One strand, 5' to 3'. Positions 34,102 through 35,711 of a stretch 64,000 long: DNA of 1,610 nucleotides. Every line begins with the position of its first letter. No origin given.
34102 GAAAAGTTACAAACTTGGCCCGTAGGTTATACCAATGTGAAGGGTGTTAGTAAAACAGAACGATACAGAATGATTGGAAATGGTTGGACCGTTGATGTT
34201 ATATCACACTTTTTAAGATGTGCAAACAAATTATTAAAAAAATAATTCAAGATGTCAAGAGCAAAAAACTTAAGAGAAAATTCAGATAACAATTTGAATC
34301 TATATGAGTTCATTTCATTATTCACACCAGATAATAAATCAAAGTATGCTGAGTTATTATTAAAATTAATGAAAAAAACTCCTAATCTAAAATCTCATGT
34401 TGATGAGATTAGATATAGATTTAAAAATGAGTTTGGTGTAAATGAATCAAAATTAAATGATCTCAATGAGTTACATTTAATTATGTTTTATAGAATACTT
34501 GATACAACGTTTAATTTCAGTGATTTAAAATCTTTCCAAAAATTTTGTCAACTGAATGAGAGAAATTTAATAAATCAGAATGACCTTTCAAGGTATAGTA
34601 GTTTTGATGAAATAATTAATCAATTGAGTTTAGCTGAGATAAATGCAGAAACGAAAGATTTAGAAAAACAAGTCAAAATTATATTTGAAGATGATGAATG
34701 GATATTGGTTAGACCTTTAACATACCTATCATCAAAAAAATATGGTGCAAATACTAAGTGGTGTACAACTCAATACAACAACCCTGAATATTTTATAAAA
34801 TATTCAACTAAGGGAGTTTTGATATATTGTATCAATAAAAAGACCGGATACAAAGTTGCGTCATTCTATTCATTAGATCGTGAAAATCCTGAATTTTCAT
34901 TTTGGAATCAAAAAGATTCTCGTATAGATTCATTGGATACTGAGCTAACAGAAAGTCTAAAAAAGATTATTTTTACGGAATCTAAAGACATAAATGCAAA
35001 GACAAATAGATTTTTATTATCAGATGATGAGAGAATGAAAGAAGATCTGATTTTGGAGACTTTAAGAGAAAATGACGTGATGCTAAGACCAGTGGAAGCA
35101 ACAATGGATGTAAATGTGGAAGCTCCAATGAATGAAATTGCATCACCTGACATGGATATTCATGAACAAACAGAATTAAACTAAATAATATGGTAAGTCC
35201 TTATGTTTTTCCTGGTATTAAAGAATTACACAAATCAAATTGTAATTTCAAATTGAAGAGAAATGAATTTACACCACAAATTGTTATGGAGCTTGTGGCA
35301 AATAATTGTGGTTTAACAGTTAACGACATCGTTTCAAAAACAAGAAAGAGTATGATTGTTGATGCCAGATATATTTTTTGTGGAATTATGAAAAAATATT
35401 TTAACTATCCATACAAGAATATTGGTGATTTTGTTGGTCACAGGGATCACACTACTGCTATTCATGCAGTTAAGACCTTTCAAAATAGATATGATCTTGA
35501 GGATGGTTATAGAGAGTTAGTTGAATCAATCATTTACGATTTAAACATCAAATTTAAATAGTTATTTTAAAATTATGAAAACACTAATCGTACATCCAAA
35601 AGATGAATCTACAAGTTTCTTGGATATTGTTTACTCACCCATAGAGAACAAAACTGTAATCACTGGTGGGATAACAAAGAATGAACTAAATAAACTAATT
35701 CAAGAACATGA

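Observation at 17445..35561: Three PcfJ-like paralogs, one in a unit with an orphan C5-cytosine methyltransferase and a standalone DnaA domain IV protein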

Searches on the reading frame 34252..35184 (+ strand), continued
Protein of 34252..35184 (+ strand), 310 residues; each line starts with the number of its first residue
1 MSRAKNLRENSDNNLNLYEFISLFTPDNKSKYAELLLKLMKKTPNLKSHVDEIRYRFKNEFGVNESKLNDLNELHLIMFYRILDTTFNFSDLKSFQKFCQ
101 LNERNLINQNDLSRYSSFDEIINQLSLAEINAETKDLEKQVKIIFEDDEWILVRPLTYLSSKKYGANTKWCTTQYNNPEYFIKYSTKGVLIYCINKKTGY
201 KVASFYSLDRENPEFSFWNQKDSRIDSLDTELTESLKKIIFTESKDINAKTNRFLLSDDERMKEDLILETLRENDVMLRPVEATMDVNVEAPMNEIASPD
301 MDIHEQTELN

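Call 59: get_annotated_region(hit=H18, flank=20000)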
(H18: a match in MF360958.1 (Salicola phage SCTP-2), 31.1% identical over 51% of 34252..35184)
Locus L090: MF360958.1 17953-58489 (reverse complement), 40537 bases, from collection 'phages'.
description: Salicola phage SCTP-2, complete genome.
organism: Salicola phage SCTP-2 (NCBI taxid 2015814)
taxonomy: Viruses; Duplodnaviria; Heunggongvirae; Uroviricota; Caudoviricetes
host: Salicola sp. PV4; source: solar saltern; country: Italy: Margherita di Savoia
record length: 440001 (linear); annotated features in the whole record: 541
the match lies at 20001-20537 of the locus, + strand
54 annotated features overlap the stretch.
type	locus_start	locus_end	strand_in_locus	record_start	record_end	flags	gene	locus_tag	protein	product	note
CDS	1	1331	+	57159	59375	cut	70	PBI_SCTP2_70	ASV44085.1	ATP-dependent Clp protease ATP-binding subunit-like protein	ATP-dependent Clp protease ATP-binding subunit ClpA homologue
CDS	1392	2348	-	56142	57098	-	69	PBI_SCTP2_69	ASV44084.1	hypothetical protein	-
CDS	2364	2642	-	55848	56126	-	68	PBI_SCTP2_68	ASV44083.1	hypothetical protein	-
CDS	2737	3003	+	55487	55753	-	67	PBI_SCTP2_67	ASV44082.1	hypothetical protein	-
CDS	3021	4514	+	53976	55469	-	66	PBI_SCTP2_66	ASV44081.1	hypothetical protein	-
CDS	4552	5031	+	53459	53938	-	65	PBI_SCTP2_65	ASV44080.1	hypothetical protein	-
CDS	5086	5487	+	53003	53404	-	64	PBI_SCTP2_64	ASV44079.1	hypothetical protein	-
CDS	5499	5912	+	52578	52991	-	63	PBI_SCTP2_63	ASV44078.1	hypothetical protein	-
CDS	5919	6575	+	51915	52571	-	62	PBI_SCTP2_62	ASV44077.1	hypothetical protein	-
CDS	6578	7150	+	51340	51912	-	61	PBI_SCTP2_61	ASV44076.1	hypothetical protein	-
CDS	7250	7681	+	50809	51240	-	60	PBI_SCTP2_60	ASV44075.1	hypothetical protein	-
CDS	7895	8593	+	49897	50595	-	59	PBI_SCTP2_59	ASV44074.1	hypothetical protein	-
CDS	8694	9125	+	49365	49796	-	58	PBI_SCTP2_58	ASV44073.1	hypothetical protein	-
CDS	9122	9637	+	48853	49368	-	57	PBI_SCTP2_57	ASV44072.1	hypothetical protein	-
CDS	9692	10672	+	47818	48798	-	56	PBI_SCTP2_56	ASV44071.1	hypothetical protein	-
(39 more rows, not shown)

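Call 60: search_protein_families(library=pfam, proteins=[L090:16027-16758:+, L090:16775-18076:+, L090:18089-19732:+, L090:19734-21068:+, L090:23678-24814:+], max_evalue=1)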
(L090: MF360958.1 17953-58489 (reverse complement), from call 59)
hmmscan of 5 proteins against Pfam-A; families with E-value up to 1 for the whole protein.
L090:16027-16758:+ (243 aa): 1 family
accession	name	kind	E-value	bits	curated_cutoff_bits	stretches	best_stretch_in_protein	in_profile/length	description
PF07836.16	DmpG_comm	-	0.14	12.2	27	1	21-51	22-52/63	DmpG-like communication domain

L090:16775-18076:+ (433 aa): 7 families
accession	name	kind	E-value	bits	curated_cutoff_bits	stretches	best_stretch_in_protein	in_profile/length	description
PF19754.4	DUF6241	-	0.0015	19.1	27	1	295-358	1-63/90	Family of unknown function (DUF6241)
PF07707.21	BACK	-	0.052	14.1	20.9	1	2-61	3-62/103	BTB And C-terminal Kelch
PF10263.15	SprT-like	-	0.093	13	25.6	1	107-154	60-97/108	SprT-like family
PF07464.16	ApoLp-III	-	0.12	13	36.3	1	293-359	6-69/146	Apolipophorin-III precursor (apoLp-III)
PF22238.1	RIP_P131-like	-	0.3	11.8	27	0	308-334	35-61/96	RIP/P131 family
PF05639.16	Pup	-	0.47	11.8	27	0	323-350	36-63/69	Pup-like protein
PF04001.18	Vhr1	-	0.84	10.4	25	1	210-259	14-62/91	Transcription factor Vhr1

L090:18089-19732:+ (547 aa): 1 family
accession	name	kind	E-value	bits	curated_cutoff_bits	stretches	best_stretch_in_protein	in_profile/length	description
PF20594.3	DUF6794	-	0.24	11.9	27.1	0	34-66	21-53/83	Domain of unknown function (DUF6794)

L090:19734-21068:+ (444 aa): 4 families
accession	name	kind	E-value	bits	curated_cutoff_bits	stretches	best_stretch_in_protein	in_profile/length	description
PF13475.11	DUF4116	-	3.1e-17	62.3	24.9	7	298-338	3-46/49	Domain of unknown function (DUF4116)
PF18115.7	Tudor_3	-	0.16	12.3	25.8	0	310-328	33-51/52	DNA repair protein Crb2 Tudor domain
PF22626.3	LysX_preATP_grasp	-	0.19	12.3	27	0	230-263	11-44/84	LysX preATP-grasp domain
PF08947.15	BPS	-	0.32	11.5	27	0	285-298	14-27/48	BPS (Between PH and SH2)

L090:23678-24814:+ (378 aa): 0 families

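Call 62: search_protein_families(library=ncbifam, proteins=[window:34252-35184:+], max_evalue=0.1)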
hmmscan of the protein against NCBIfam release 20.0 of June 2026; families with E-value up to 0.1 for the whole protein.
window:34252-35184:+ (310 aa): 0 families

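Call 63: search_protein_families(library=padloc, proteins=[window:34252-35184:+], max_evalue=0.1)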
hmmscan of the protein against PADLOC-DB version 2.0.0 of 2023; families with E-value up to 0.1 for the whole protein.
window:34252-35184:+ (310 aa): 0 families

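Call 95: find_related_loci(query=A1, collection=genome_contigs, flank=3000)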
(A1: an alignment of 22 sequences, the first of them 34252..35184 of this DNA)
Query A1 (310 aa) in genome_contigs; peptide patterns used: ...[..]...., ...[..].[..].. (x = any residue, [..] = any of these).
18 stretches matched a pattern; 1 encode a relative of the query (tblastn E <= 1e-3); 1 distinct loci.
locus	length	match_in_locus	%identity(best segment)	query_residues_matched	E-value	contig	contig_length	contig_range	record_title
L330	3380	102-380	35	95-184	3e-11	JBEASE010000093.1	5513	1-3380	MAG: Bacteroidota bacterium isolate NASQAN2010_155_F_bin.23 scaffold_1806, whole genome shotgun sequence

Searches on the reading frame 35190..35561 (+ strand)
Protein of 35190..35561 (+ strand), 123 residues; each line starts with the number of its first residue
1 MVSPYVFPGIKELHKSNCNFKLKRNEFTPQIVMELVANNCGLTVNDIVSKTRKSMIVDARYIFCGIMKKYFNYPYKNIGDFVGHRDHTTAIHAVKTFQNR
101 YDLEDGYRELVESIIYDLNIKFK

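Call 3: search_protein_families(library=pfam, proteins=[window:35190-35561:+], max_evalue=0.1)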
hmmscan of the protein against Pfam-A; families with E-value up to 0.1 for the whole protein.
window:35190-35561:+ (123 aa): 1 family
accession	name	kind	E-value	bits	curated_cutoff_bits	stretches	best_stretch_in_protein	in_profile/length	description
PF08299.17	Bac_DnaA_C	-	9e-18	64.5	31.5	1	30-95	2-67/69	Bacterial dnaA protein helix-turn-helix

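Call 4: search_protein_families(library=phrogs, proteins=[window:35190-35561:+], max_evalue=0.01)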
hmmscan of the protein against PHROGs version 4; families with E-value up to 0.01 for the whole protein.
window:35190-35561:+ (123 aa): 1 family
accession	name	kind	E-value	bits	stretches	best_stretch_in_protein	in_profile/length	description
phrog_16091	-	unknown function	0.00058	21.1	1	23-121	6-110/131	-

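Call 8: search_dna_similar(query=window:35190-35561:+, collection=phages, mode=protein, max_rows=30, max_evalue=0.001)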
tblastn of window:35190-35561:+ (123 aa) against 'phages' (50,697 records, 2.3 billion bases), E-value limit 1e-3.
Records with a match: 13; places in all: 13; records where one place covers at least 80% of the query: 2.
Best place of each record, by identity: <60% 13.
By first word of the organism name: Bacteriophage 7; Salmonella 3; Campylobacter 2; Bradyrhizobium 1.
By host as written in the record: - 7; Campylobacter jejuni 2; Homo sapiens 2; Bradyrhizobium elkanii USDA 76 1; Salmonella enterica subsp. enterica serovar Kentucky 1.
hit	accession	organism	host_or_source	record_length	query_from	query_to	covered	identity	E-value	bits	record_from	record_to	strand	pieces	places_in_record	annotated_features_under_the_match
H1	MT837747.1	Bacteriophage sp.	human fecal samples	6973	23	114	75%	35.9%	2e-11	65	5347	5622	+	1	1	record has no annotation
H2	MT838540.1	Bacteriophage sp.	human fecal samples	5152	21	121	82%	31.7%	2e-8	56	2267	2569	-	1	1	record has no annotation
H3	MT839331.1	Bacteriophage sp.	human fecal samples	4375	21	121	82%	27.7%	1e-5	48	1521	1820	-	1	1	record has no annotation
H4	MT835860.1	Bacteriophage sp.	human fecal samples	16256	23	119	79%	27.8%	3e-7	53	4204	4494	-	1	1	record has no annotation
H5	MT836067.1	Bacteriophage sp.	human fecal samples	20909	27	112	70%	31.4%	5e-9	58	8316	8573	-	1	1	record has no annotation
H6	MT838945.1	Bacteriophage sp.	human fecal samples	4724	32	114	67%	31.3%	2e-7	53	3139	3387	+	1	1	record has no annotation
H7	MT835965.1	Bacteriophage sp.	human fecal samples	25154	32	114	67%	30.1%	1e-7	54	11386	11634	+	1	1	record has no annotation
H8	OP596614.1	Bradyrhizobium phage ppBeUSDA76-2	Bradyrhizobium elkanii USDA 76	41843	41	100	49%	38.3%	3e-4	44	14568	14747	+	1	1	hypothetical protein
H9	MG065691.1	Campylobacter phage A11a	Campylobacter jejuni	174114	32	114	67%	26.4%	2e-4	45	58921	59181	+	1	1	record has no annotation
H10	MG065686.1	Campylobacter phage A18a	Campylobacter jejuni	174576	32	114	67%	26.4%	2e-4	45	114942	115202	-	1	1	record has no annotation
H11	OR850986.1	Salmonella phage S.Kent 1-2-1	Salmonella enterica subsp. enterica ...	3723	32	114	67%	25.3%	2e-4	44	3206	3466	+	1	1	record has no annotation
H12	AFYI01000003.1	Salmonella enterica subsp. enterica serovar Infantis str. ...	Homo sapiens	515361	32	114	67%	25.3%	3e-4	44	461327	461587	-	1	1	replication initiator protein DnaA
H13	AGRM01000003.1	Salmonella enterica subsp. houtenae str. ATCC BAA-1581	Homo sapiens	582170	32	114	67%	25.3%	3e-4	44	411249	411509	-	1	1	replication initiator protein DnaA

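Call 21: find_homologous_proteins(query=window:35190-35561:+, max_evalue=0.001)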
Query window:35190-35561:+ (123 aa): 5 proteins with E <= 0.001 among 7 candidates.
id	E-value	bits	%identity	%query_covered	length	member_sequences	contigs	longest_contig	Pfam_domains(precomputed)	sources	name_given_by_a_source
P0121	9.8e-78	276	98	100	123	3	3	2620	PF08299.18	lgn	-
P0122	2.4e-50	188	68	100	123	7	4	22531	PF08299.18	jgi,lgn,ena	jgi:chromosomal replication initiator protein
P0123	2.2e-49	185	65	100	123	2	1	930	PF08299.18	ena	-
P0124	4.9e-49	184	64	100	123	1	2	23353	PF08299.18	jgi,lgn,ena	jgi:chromosomal replication initiator protein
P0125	8.0e-27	112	48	98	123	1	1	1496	PF08299.18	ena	-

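Call 43: search_solved_structures(query=window:35190-35561:+, max_evalue=0.01, show_alignments=4)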
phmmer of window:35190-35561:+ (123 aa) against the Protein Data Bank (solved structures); distinct sequences matched with E-value up to 0.01: 3.
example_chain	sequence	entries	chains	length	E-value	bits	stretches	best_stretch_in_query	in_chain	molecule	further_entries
1j1v_A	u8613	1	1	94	1.3e-07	35.2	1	32-111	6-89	Chromosomal replication initiator protein dnaA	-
1l8q_A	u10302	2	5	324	8.8e-05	26.1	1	29-111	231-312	Chromosomal replication initiator protein dnaA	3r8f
2hcb_A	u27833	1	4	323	8.8e-05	26.1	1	29-111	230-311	Chromosomal replication initiator protein dnaA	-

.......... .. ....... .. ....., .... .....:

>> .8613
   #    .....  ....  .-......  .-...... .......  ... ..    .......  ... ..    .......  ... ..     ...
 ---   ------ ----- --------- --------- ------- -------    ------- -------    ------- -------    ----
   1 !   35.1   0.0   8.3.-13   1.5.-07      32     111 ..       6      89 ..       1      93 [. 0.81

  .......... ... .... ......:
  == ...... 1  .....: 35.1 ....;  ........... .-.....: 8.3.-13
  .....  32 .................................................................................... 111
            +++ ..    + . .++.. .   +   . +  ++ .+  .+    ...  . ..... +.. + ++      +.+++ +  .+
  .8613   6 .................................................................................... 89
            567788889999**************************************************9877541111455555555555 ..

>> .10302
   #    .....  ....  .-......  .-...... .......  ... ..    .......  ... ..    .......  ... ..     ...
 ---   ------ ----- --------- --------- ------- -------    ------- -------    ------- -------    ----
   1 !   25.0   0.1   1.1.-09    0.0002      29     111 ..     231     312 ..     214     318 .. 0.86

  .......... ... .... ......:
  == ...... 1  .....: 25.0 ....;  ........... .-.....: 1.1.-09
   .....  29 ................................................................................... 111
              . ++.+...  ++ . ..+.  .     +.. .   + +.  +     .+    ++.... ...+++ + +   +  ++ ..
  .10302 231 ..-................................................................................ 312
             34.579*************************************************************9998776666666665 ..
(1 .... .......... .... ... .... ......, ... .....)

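Call 62: search_protein_families(library=ncbifam, proteins=[window:35190-35561:+], max_evalue=0.1)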
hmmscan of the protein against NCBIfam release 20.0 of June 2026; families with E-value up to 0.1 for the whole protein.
window:35190-35561:+ (123 aa): 5 families
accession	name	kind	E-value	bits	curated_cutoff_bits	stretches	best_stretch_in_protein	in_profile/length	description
TIGR00362.1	DnaA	equivalog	8.7e-17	61.3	343.9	1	21-115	340-434/437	chromosomal replication initiator protein DnaA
NF001154.0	PRK00149.3-3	equivalog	7.1e-15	54.9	410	1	20-114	359-454/462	chromosomal replication initiator protein DnaA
NF009087.0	PRK12422.1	equivalog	1.2e-07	31.3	657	1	24-111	349-433/455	chromosomal replication initiator protein DnaA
NF004688.0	PRK06030.1-3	equivalog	0.0014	18.7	136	1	23-101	17-95/123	hypothetical protein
NF041380.1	XopAA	equivalog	0.0077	14.5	1100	0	94-119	351-376/690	type III secretion system effector XopAA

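Call 63: search_protein_families(library=padloc, proteins=[window:35190-35561:+], max_evalue=0.1)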
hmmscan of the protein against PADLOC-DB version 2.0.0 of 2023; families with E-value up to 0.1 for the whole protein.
window:35190-35561:+ (123 aa): 0 families

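Call 86: find_related_loci(query=A4, collection=viral_contigs, flank=3500)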
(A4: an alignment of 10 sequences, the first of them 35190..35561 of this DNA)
Query A4 (123 aa) in viral_contigs; peptide patterns used: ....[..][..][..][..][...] (x = any residue, [..] = any of these).
215 stretches matched a pattern; 153 encode a relative of the query (tblastn E <= 1e-3); the best 80 are kept; 80 distinct loci.
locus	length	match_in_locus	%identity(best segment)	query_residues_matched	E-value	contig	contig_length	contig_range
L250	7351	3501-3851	53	1-118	9e-41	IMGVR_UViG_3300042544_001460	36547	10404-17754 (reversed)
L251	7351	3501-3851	50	1-118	8e-40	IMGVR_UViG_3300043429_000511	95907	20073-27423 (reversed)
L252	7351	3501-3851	50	1-118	8e-40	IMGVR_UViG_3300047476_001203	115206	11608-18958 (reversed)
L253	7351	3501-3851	50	1-118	2e-39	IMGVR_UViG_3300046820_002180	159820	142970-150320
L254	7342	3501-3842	51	2-115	4e-37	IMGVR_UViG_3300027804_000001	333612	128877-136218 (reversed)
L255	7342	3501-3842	51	2-115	4e-37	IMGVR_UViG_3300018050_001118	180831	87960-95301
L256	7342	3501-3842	48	2-115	4e-34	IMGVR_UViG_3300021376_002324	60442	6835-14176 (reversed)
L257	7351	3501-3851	46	2-114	2e-33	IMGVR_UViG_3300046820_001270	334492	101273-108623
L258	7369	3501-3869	45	2-120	6e-32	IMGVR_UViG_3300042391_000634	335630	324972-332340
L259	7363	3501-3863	42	1-121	1e-30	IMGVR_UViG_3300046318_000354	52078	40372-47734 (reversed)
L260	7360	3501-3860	43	2-121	6e-30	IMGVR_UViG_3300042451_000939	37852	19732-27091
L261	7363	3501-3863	38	2-123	5e-28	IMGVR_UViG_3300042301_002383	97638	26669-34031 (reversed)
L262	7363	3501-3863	38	2-123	5e-28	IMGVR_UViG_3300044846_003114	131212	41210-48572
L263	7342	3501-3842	44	2-115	3e-28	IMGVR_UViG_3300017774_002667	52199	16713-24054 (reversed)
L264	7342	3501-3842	44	2-115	3e-28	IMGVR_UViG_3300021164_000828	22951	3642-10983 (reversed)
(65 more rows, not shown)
